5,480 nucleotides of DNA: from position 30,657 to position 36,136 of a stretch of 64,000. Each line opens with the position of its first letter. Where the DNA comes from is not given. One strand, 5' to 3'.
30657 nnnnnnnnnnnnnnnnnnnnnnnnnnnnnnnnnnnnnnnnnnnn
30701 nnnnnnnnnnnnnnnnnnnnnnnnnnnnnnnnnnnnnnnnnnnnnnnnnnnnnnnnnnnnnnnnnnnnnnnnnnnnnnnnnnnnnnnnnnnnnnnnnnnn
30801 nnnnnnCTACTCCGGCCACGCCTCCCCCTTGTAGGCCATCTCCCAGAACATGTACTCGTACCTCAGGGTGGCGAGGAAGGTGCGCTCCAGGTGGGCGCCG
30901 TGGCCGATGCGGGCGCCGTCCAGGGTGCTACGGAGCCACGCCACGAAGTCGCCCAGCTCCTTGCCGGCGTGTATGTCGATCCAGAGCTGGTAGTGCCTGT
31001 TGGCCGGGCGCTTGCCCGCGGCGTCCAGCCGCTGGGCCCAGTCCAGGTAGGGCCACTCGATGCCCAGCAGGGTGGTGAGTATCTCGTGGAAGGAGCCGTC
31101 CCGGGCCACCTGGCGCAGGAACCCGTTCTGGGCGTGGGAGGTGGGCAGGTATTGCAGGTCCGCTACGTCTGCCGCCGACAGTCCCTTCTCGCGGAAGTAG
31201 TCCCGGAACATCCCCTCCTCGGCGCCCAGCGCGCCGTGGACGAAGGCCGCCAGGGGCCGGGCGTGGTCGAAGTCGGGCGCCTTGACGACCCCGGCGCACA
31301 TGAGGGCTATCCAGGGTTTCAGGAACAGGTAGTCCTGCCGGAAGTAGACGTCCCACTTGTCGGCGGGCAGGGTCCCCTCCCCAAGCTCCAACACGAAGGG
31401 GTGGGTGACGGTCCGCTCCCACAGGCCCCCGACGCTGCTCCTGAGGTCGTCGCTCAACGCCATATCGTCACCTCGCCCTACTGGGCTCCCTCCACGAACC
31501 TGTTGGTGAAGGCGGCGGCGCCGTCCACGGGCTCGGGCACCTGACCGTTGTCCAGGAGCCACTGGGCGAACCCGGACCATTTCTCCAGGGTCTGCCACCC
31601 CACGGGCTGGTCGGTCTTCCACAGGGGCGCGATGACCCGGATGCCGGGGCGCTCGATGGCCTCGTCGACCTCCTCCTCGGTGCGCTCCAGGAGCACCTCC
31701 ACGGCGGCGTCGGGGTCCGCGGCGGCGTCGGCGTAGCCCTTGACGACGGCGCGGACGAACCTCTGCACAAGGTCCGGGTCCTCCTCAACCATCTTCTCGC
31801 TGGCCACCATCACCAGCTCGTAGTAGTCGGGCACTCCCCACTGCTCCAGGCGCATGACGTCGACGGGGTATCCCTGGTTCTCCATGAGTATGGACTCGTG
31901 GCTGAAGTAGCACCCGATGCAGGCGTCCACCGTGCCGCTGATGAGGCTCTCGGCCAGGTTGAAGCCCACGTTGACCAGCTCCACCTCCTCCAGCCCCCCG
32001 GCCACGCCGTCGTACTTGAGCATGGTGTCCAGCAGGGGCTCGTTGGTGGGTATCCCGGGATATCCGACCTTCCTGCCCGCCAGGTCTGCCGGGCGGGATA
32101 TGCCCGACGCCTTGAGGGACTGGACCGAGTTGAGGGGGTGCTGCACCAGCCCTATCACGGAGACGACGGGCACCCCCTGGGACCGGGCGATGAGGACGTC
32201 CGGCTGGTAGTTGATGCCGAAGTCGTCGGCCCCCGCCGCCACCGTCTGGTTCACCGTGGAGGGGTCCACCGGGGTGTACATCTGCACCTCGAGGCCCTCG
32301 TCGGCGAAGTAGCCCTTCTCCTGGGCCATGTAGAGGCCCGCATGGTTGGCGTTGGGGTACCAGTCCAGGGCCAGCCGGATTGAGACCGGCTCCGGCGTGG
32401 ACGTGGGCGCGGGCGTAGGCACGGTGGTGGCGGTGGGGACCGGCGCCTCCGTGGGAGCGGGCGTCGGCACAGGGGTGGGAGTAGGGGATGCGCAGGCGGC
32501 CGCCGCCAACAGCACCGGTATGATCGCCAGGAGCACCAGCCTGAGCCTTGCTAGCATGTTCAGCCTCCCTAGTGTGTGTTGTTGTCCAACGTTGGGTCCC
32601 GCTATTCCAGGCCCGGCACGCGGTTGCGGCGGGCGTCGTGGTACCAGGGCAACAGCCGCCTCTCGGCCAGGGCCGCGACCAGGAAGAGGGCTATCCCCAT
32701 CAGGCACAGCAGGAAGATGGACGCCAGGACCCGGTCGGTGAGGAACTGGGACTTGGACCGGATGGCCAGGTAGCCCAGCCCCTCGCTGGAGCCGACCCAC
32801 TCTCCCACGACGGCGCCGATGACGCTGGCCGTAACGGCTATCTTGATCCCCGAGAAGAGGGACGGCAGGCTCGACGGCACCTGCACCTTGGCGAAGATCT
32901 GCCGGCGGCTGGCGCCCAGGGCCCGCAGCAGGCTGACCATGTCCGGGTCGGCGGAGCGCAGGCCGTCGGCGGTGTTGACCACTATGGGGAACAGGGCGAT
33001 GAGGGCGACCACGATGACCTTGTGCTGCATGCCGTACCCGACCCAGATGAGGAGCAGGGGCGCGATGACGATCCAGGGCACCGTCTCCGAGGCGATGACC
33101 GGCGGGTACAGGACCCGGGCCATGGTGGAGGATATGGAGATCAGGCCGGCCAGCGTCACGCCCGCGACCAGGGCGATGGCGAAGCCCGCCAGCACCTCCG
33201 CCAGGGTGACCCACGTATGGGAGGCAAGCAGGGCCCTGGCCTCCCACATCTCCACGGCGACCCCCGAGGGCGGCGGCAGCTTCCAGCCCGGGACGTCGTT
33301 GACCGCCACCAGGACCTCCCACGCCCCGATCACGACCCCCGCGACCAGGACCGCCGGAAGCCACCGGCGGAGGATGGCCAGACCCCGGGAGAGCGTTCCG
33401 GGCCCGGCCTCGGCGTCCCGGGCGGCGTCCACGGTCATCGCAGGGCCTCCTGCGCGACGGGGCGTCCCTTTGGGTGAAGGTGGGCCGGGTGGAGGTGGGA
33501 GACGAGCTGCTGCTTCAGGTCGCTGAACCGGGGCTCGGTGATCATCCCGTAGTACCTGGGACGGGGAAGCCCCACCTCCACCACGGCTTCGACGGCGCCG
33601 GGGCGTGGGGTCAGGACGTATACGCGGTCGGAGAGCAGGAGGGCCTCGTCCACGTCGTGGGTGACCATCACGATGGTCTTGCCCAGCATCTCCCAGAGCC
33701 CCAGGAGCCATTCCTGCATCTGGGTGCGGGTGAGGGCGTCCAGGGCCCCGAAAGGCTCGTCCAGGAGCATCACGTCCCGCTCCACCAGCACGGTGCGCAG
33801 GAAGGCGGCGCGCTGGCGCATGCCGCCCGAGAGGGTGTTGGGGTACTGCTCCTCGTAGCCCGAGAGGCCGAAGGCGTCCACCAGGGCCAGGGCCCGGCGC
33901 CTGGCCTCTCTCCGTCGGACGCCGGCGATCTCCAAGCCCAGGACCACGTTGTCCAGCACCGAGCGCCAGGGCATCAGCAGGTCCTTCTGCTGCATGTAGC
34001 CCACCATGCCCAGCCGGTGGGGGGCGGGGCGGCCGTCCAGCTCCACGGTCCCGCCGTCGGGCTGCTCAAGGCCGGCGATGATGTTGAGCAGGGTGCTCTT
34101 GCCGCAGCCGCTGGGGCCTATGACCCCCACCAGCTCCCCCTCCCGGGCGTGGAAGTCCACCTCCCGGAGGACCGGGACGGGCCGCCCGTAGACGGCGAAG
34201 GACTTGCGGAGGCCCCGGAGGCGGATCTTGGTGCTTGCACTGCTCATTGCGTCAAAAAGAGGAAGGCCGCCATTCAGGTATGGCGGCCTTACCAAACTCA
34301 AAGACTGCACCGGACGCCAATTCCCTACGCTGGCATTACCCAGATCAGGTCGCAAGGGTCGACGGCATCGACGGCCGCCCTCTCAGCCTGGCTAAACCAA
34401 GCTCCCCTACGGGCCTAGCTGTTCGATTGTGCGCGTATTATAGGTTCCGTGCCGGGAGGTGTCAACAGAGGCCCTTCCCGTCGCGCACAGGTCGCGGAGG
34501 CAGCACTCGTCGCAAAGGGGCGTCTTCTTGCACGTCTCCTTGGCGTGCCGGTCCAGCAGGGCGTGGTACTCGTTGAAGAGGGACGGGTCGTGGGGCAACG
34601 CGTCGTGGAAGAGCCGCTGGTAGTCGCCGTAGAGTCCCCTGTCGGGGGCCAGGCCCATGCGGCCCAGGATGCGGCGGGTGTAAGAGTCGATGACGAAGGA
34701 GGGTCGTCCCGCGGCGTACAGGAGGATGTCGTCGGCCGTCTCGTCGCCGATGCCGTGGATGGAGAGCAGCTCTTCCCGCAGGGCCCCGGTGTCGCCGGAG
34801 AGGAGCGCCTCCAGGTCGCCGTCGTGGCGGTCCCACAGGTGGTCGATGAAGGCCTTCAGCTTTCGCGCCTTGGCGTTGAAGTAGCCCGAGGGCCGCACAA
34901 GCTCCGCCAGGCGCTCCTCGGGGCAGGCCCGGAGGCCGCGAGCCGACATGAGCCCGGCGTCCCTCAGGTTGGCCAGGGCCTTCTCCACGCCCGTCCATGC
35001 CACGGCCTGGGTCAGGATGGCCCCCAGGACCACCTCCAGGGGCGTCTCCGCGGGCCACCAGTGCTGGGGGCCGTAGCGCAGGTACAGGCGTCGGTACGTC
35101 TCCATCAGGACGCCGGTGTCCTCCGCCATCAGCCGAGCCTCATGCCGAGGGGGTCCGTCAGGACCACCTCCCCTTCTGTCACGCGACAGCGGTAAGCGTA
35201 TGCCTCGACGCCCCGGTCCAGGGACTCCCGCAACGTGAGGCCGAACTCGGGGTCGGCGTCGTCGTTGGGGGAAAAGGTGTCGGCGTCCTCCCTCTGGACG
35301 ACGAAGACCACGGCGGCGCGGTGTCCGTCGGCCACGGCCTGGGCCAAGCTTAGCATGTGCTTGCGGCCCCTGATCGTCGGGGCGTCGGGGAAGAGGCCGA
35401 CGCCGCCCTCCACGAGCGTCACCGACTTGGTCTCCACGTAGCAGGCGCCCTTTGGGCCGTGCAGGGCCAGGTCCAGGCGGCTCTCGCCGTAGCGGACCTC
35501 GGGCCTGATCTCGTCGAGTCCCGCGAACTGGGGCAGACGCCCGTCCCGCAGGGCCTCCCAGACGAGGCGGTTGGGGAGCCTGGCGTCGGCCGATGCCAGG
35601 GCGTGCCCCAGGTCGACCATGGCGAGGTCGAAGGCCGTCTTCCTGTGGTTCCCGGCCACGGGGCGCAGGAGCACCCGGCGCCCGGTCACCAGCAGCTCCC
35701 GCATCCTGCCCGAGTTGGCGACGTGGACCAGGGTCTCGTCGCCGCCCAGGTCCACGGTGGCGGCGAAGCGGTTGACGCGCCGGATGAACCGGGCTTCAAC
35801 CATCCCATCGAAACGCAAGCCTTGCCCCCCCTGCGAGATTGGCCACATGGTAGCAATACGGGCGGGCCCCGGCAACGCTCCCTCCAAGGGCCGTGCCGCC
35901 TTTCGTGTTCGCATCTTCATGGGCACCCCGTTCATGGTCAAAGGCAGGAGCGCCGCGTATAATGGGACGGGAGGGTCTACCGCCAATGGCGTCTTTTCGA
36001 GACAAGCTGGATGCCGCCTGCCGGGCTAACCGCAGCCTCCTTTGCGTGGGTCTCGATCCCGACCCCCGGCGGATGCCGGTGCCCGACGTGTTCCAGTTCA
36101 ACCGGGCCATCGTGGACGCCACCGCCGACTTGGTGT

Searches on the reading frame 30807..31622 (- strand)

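Call 64: search_protein_families(library=pfam, proteins=[window:30807-31622:-], max_evalue=0.00001)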
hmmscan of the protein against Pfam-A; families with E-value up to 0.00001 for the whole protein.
window:30807-31622:- (271 aa): 1 family
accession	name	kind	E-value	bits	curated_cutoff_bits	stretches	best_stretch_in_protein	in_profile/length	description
PF03070.21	TENA_THI-4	-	2.5e-29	103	22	1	64-265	4-209/210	TENA/THI-4/PQQC family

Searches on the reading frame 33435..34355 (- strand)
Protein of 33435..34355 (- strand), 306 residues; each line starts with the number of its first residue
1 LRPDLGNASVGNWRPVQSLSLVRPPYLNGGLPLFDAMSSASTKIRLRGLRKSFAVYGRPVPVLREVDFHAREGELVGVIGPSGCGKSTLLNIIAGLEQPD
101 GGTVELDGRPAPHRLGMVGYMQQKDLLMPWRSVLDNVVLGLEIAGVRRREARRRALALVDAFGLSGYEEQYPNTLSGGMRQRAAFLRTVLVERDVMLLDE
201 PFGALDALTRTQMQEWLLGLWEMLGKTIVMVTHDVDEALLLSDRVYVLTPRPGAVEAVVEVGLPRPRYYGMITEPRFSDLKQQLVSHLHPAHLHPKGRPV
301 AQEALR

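Call 60: find_encoding_contigs(protein=window:33435-34355:-, flank=10000, max_places=1)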
Protein window:33435-34355:- (306 aa): no gene with exactly this product is on record in the collection.

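Call 64: search_protein_families(library=pfam, proteins=[window:33435-34355:-], max_evalue=0.00001)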
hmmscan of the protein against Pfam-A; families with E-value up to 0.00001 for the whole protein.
window:33435-34355:- (306 aa): 1 family
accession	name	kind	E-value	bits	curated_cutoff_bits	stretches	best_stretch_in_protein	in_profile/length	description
PF00005.33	ABC_tran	-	4.3e-30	105.5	25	1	63-202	1-136/137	ABC transporter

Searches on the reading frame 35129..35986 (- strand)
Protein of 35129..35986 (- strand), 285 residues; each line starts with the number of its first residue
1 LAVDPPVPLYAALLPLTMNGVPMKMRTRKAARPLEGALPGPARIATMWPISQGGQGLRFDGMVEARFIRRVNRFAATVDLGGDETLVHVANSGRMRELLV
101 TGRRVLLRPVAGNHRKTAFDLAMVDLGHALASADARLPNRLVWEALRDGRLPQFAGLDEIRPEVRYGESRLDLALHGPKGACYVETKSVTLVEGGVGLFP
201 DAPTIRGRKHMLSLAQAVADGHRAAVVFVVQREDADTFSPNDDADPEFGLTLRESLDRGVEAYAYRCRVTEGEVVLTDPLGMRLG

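Call 64: search_protein_families(library=pfam, proteins=[window:35129-35986:-], max_evalue=0.00001)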
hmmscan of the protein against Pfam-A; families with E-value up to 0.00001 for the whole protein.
window:35129-35986:- (285 aa): 2 families
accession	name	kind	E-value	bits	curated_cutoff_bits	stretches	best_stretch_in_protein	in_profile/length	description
PF03749.19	SfsA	-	1.1e-48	164.9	22.8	1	137-271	2-136/138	Sugar fermentation stimulation protein RE domain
PF17746.7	SfsA_N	-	9.5e-19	67.7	25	1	68-129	1-59/63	SfsA N-terminal OB domain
